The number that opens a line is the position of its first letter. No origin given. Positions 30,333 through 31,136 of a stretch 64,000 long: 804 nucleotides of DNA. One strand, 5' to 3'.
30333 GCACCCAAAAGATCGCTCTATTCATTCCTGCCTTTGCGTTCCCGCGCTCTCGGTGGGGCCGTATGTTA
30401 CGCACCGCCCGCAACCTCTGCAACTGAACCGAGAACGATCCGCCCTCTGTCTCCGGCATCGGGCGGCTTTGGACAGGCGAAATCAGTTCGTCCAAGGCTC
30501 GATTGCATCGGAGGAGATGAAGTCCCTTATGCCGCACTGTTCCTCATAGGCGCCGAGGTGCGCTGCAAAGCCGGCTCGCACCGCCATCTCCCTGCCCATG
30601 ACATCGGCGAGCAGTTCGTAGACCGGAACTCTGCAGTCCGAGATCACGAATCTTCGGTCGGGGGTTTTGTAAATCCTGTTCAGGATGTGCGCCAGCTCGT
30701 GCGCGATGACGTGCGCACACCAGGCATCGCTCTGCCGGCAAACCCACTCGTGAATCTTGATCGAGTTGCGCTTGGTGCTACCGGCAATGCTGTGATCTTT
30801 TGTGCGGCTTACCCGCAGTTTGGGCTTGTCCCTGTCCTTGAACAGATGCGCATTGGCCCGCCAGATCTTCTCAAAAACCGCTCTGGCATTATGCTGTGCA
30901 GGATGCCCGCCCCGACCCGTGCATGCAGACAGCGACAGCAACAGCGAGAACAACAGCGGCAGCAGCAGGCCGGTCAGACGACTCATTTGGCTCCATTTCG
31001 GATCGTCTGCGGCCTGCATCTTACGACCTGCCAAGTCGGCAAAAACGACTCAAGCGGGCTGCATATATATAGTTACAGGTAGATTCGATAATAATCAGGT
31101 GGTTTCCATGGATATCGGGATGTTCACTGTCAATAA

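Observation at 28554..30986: Tandem array of four diverged paralogues encoding small exported HExxH (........) proteins of no family I can name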

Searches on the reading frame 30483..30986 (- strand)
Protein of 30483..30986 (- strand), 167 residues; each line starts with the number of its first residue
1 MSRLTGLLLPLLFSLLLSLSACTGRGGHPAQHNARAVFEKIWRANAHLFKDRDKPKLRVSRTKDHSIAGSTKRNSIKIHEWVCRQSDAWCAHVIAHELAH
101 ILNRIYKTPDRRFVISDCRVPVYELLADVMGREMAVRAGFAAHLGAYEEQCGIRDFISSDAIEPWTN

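Call 4: search_protein_families(library=pfam, proteins=[window:30483-30986:-], max_evalue=10)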
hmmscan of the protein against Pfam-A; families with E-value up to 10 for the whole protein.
window:30483-30986:- (167 aa): 2 families
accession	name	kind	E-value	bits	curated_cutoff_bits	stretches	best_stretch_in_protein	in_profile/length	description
PF10263.15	SprT-like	-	6e-05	23.3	25.6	1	43-108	7-79/108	SprT-like family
PF01863.23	YgjP-like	-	0.095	13.1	26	1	32-103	110-179/207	YgjP-like, metallopeptidase domain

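Call 5: search_protein_families(library=ncbifam, proteins=[window:30483-30986:-], max_evalue=10)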
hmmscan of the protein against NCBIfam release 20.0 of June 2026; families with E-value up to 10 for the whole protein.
window:30483-30986:- (167 aa): 1 family
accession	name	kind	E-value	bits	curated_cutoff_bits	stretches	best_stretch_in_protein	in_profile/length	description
NF003421.0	PRK04860.1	equivalog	0.0019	17.8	175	1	34-102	15-84/170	SprT family zinc-dependent metalloprotease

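Call 6: find_homologous_proteins(query=window:30483-30986:-, max_evalue=0.001)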
Query window:30483-30986:- (167 aa): 1 proteins with E <= 0.001 among 84 candidates.
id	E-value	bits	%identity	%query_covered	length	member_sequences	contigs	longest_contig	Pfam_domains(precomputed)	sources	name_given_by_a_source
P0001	1.3e-109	382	100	100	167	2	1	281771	-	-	-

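Call 7: search_solved_structures(query=window:30483-30986:-, max_evalue=10, show_alignments=2)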
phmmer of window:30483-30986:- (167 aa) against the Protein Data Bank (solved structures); distinct sequences matched with E-value up to 10: 7.
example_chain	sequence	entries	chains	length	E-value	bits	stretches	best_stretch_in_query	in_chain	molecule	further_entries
8fbi_A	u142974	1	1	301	0.14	15.3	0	73-133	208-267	KWOCA_39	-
8fbn_A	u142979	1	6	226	1.1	12.4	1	83-136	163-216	KWOCA_73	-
5j0j_A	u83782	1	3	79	1.2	12.3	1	75-134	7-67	designed protein 2L6HC3_6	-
5yso_A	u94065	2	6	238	1.8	11.7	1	93-148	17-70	Estrogen-related receptor gamma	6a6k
6i62_A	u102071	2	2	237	1.8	11.7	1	93-148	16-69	Estrogen-related receptor gamma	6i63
6i61_A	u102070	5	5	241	1.8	11.7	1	93-148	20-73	Estrogen-related receptor gamma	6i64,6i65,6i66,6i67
6knr_A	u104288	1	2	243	1.8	11.7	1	93-148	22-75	Estrogen-related receptor gamma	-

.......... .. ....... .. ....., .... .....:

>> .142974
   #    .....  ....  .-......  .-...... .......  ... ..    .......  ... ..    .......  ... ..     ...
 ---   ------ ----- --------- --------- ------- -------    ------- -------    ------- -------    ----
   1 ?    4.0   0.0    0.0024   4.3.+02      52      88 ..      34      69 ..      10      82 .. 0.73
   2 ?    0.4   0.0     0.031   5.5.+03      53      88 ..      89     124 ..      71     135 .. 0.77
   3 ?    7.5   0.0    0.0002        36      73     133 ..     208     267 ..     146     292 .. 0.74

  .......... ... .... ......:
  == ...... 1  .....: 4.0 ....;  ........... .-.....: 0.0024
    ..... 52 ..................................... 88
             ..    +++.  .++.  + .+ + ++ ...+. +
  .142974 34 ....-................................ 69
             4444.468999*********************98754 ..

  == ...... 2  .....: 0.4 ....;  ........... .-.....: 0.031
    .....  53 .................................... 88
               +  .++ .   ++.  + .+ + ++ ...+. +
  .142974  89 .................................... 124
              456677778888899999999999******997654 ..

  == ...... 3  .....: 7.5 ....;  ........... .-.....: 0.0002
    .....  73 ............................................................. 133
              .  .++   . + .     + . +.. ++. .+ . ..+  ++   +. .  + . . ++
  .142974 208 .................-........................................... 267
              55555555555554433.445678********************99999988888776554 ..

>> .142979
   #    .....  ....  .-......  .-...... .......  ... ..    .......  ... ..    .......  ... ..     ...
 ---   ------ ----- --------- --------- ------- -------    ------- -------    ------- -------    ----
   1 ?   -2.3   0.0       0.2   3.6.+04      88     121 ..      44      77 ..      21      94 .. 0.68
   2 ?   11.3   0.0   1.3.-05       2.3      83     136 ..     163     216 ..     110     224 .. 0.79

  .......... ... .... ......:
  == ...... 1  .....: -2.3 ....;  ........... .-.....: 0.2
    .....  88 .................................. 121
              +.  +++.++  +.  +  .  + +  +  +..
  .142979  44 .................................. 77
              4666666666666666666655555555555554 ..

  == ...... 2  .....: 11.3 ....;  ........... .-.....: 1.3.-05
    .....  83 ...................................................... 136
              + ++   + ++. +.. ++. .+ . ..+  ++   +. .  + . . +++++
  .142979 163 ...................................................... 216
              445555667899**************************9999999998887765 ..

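Call 11: find_homologous_proteins(query=A2, max_evalue=10)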
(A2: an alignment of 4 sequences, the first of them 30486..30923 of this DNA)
Query A2 (4 sequences) (146 aa, profile of the alignment): 9 proteins with E <= 10 among 3707 candidates.
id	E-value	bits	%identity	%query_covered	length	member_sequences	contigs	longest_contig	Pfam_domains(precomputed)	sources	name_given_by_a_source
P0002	2.5e-71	256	45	85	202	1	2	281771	-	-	-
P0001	1.4e-68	247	100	100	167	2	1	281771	-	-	-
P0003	1.0e-67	245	38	85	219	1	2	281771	-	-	-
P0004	4.1e-35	139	33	85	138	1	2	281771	-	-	-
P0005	5.0e-1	28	33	45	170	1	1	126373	PF10263.16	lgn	-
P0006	5.7e-1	28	31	46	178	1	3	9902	PF10263.16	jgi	jgi:SprT protein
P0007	4.7e+0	25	35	49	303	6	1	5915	PF01435.25,PF00595.30,PF13180.13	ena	-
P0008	5.1e+0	25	50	16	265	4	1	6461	PF01435.25,PF17820.8,PF13203.13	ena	-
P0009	8.1e+0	24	26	60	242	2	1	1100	PF01435.25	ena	-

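Call 12: find_encoding_contigs(protein=P0001, flank=10000, max_places=6)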
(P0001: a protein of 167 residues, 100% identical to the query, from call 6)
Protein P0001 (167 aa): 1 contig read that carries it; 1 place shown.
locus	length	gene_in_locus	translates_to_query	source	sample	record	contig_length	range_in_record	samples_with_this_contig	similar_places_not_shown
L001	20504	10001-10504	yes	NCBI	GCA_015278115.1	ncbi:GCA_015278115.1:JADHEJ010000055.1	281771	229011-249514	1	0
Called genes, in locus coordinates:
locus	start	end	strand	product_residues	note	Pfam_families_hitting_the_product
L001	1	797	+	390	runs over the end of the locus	PF02350:Epimerase_2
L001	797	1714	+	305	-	-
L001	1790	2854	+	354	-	PF00535:Glycos_transf_2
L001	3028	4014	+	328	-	PF00535:Glycos_transf_2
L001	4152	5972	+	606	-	PF13187:Fer4_9 (faint), PF13237:Fer4_10 (faint), PF14691:Fer4_20, PF00070:Pyr_redox (faint), PF07992:Pyr_redox_2, PF12838:Fer4_7, PF13534:Fer4_17 (weak), PF00037:Fer4 (weak)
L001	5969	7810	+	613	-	PF01558:POR, PF01855:POR_N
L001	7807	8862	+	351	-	PF02775:TPP_enzyme_C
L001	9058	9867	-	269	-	PF00215:OMPdecase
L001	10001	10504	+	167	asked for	-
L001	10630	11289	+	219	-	-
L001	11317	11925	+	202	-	-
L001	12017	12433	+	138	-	-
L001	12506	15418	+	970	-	PF02347:GDC-P, PF21478:GcvP2_C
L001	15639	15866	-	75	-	-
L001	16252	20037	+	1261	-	PF07715:Plug, PF00593:TonB_dep_Rec_b-barrel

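Call 14: find_related_loci(query=A2, collection=genome_contigs, flank=10000)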
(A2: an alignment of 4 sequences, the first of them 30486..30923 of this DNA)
Query A2 (146 aa) in genome_contigs; peptide patterns used: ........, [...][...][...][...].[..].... (x = any residue, [..] = any of these).
600 stretches matched a pattern, but none encodes a relative of the query by tblastn (E <= 1e-3).

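Call 16: find_related_loci(query=A2, collection=metagenome_contigs, flank=10000)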
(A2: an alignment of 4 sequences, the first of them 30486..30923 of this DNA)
Query A2 (146 aa) in metagenome_contigs; peptide patterns used: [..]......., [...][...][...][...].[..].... (x = any residue, [..] = any of these).
600 stretches matched a pattern, but none encodes a relative of the query by tblastn (E <= 1e-3).

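Call 17: search_protein_representatives(alignment_id=A2)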
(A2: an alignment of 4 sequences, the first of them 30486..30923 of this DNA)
Query: 4 sequences, 150 profile positions. Proteins with E-value up to 0.001 (for the whole library): 5; up to 1e-10: 4; up to 1e-30: 4. The best 5 are listed.
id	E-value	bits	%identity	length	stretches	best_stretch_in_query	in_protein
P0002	7.9e-72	256.4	-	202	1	7-150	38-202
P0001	4.4e-69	247.4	-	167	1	2-150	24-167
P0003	3.2e-68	244.6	-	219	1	1-150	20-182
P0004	1.3e-35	138.8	-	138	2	71-150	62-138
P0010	2.0e-08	50.5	-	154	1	55-136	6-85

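Call 21: find_encoding_contigs(protein=P0010, flank=10000)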
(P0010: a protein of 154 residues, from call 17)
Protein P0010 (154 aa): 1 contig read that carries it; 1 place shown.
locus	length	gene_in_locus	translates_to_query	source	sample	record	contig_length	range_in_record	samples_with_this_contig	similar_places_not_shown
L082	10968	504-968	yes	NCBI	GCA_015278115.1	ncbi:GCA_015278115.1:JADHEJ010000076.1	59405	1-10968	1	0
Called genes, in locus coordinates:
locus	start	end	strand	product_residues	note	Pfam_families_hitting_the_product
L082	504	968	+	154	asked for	-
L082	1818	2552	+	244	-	PF00392:GntR, PF25213:HVO_A0261_N (faint), PF07702:UTRA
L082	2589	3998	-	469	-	PF00171:Aldedh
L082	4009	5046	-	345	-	PF00795:CN_hydrolase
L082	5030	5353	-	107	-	PF07045:DUF1330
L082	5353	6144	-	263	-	PF00378:ECH_1, PF16113:ECH_2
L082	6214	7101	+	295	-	-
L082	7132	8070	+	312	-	PF08894:DUF1838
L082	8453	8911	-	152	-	PF13274:SocA_Panacea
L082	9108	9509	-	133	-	PF13274:SocA_Panacea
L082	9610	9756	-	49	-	-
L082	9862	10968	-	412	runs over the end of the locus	PF00083:Sugar_tr (faint), PF07690:MFS_1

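Call 32: search_protein_families(library=phrogs, proteins=[window:30483-30986:-, L082:240-968:+], max_evalue=1)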
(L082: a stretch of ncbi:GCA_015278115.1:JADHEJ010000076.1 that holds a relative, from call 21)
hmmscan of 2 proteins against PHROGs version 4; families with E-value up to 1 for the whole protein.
window:30483-30986:- (167 aa): 2 families
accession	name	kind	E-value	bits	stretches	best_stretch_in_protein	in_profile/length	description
phrog_1365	-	unknown function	0.027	15.4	1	55-107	31-87/127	-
phrog_17967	-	unknown function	0.27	12.3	1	45-74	4-32/41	-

L082:240-968:+ (242 aa): 2 families
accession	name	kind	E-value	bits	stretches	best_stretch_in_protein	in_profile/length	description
phrog_1516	-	unknown function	0.28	11.7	1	89-135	67-113/227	-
phrog_6361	-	unknown function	0.29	11.8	1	58-127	36-101/203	-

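Call 33: search_protein_families(library=padloc, proteins=[window:30483-30986:-, L082:240-968:+], max_evalue=1)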
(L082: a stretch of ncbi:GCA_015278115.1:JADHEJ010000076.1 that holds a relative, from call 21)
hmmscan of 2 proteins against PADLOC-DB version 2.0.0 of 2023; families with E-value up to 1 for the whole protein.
window:30483-30986:- (167 aa): 0 families

L082:240-968:+ (242 aa): 2 families
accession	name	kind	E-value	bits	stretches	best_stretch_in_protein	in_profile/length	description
PDLC04141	capP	-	0.0009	16.8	1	85-148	43-105/242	capP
PDLC05074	PDC-S70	-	0.028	12.6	1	108-163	25-80/127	-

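Call 34: predict_structure(alignment_id=A3)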
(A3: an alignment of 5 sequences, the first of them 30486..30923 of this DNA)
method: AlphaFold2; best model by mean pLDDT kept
length: 146 residues; sequences in the alignment: 5
mean_pLDDT: 81.9   pTM: 0.81
mean pLDDT of the five models: 81.9, 81.0, 79.2, 79.1, 78.1
residues with pLDDT >= 90: 64; 70-90: 50; 50-70: 20; < 50: 12
segments of 3 or more residues with pLDDT < 50: 1-5, 142-146
pLDDT, mean of each block of 10 residues (from residue 1): 62 96 92 91 74 89 92 95 72 65 89 96 89 69 43
secondary structure, 60 per line:
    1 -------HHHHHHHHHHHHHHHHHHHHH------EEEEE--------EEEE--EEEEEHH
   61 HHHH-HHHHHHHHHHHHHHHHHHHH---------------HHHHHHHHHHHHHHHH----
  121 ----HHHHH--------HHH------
elements in order: H8-28 E35-39 E48-51 E54-58 H59-64 H66-85 H101-116 H125-129

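Call 36: fold_search(model_id=the predicted structure, library=pdb)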
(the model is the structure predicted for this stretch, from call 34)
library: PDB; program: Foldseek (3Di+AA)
matches with E <= 10: 82; with E <= 0.001: 0
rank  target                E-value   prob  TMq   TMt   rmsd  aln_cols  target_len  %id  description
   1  4jiu                  5.3e-02  0.99  0.40  0.53   6.1       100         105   16  Crystal structure of the metallopeptidase zymogen of Pyrococcus abyssi abylysin (released 2013-06-12)
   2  4jix_A                9.5e-02  1.00  0.40  0.50   5.6        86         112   12  Crystal structure of the metallopeptidase zymogen of Methanocaldococcus jannaschii jannalysin (released 2013-06-12)
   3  4qhi_A                1.1e-01  0.99  0.40  0.52   5.6        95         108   16  Crystal structure of Methanocaldococcus jannaschii selecase mutant R36W (released 2014-07-16)
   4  4qhi_C                1.1e-01  0.98  0.38  0.50   5.7        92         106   17  Crystal structure of Methanocaldococcus jannaschii selecase mutant R36W (released 2014-07-16)
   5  6cyy_A                1.3e-01  0.77  0.36  0.18   9.1       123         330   13  Mycobacterium tuberculosis transcriptional regulator (released 2019-04-17)
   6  4qhi_B                1.7e-01  0.98  0.37  0.47   2.9        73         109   20  Crystal structure of Methanocaldococcus jannaschii selecase mutant R36W (released 2014-07-16)
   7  4qhi_D                1.8e-01  0.97  0.35  0.46   3.1        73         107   22  Crystal structure of Methanocaldococcus jannaschii selecase mutant R36W (released 2014-07-16)
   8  4jix_B                2.2e-01  0.99  0.39  0.52   2.3        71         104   13  Crystal structure of the metallopeptidase zymogen of Methanocaldococcus jannaschii jannalysin (released 2013-06-12)
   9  6d2s                  2.2e-01  0.63  0.36  0.22   8.7       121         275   14  Mycobacterium tuberculosis transcriptional regulator (released 2019-04-17)
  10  4qhg                  2.6e-01  0.99  0.40  0.52   2.5        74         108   18  Crystal structure of Methanocaldococcus jannaschii dimeric selecase (released 2014-07-16)
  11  7xyo_A                2.6e-01  0.85  0.47  0.16   5.7       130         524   15  Crystal Structure of a M61 aminopeptidase family member from Myxococcus fulvus (released 2023-06-07)
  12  7xyo_B                4.2e-01  0.85  0.49  0.17   5.5       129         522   16  Crystal Structure of a M61 aminopeptidase family member from Myxococcus fulvus (released 2023-06-07)
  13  6ait_F                5.5e-01  0.80  0.45  0.18   8.5       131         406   18  Crystal structure of E. coli BepA (released 2018-12-26)
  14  8sln_A                5.8e-01  0.54  0.38  0.26   9.1       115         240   14  Crystal structure of Deinococcus geothermalis PprI complexed with ssDNA (released 2024-03-13)
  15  3nqz_B                6.9e-01  0.80  0.49  0.26   4.8       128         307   10  Crystal structure of the autoprocessed Vibriolysin MCP-02 with E369A mutation (released 2010-10-06)
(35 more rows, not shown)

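Call 37: search_solved_structures(query=A3, max_evalue=10, show_alignments=5)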
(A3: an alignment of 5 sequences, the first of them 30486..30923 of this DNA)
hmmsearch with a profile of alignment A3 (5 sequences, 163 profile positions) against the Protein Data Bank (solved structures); distinct sequences matched with E-value up to 10: 2.
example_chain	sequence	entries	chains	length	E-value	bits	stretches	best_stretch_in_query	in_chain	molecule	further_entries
9o5k_G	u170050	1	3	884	0.36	14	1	59-78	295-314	Puromycin-sensitive aminopeptidase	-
8sw0_A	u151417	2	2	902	0.36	14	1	59-78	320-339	Puromycin-sensitive aminopeptidase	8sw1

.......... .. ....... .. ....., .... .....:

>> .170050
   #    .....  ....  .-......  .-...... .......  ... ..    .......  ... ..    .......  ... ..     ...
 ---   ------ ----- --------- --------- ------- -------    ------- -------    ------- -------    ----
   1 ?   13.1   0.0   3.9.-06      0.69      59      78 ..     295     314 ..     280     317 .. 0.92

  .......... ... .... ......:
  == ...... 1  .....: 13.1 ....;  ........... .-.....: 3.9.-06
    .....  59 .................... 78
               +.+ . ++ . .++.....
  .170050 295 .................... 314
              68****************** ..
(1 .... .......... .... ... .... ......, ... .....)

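Call 44: fold_search(model_id=the predicted structure, library=viral)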
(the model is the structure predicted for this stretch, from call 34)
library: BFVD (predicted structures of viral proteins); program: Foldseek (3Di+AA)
matches with E <= 10: 200; with E <= 0.001: 0
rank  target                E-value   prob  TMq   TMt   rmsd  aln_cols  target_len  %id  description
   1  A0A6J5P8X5            1.8e-03  1.00  0.50  0.10   5.6       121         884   12  Uncharacterized protein [uncultured Caudovirales phage]
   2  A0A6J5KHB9            2.3e-03  1.00  0.52  0.41   4.5       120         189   21  Peptidase M48 [uncultured Caudovirales phage]
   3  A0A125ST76            2.5e-03  1.00  0.49  0.41   4.6       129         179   13  (no name in the UniProt tables at hand)
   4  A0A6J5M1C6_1          2.7e-03  1.00  0.53  0.11   9.7       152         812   14  Amidoligase enzyme [uncultured Caudovirales phage]
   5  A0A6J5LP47            3.8e-03  1.00  0.53  0.25   4.9       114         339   15  Uncharacterized protein [uncultured Caudovirales phage]
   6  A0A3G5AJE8            4.2e-03  1.00  0.54  0.39   4.8       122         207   16  Peptidase M48 domain-containing protein [Sylvanvirus sp.]
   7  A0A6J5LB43            5.5e-03  1.00  0.48  0.53   4.7       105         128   17  SprT-like [uncultured Caudovirales phage]
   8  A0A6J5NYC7            5.5e-03  1.00  0.51  0.33  11.4       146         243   13  Uncharacterized protein [uncultured Caudovirales phage]
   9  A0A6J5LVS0            6.4e-03  1.00  0.53  0.14   7.1       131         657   12  Uncharacterized protein [uncultured Caudovirales phage]
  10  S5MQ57                7.6e-03  1.00  0.53  0.47   5.4       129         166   12  Uncharacterized protein [Sinorhizobium phage phiM12]
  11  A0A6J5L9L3            8.9e-03  1.00  0.51  0.43   4.4       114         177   15  IrrE N-terminal-like domain-containing protein [uncultured Caudovirales phage]
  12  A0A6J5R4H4            8.9e-03  1.00  0.56  0.08  13.1       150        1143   13  AAA domain containing protein [uncultured Caudovirales phage]
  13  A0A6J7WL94            9.4e-03  1.00  0.53  0.62   4.3       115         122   15  IrrE N-terminal-like domain-containing protein [uncultured Caudovirales phage]
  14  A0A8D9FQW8            1.2e-02  1.00  0.50  0.41   5.1       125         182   16  SprT-like domain-containing protein [uncultured marine phage]
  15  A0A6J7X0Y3            1.5e-02  1.00  0.51  0.47   5.3       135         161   19  SprT-like [uncultured Caudovirales phage]
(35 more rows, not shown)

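Call 52: search_protein_families(library=pfam, proteins=[L082:240-968:+], max_evalue=0.001)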
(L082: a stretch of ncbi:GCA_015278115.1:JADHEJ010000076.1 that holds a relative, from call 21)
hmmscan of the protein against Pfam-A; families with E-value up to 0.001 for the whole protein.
L082:240-968:+ (242 aa): 0 families

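Call 63: find_related_loci(query=A2, collection=viral_contigs, flank=5000)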
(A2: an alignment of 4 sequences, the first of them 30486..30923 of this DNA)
Query A2 (146 aa) in viral_contigs; peptide patterns used: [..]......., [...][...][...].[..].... (x = any residue, [..] = any of these).
65 stretches matched a pattern, but none encodes a relative of the query by tblastn (E <= 1e-3).

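Call 64: search_dna_similar(query=window:30483-30986:-, collection=plasmids, mode=protein, max_evalue=0.01)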
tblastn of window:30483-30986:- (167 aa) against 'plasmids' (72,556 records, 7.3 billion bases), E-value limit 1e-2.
No match.
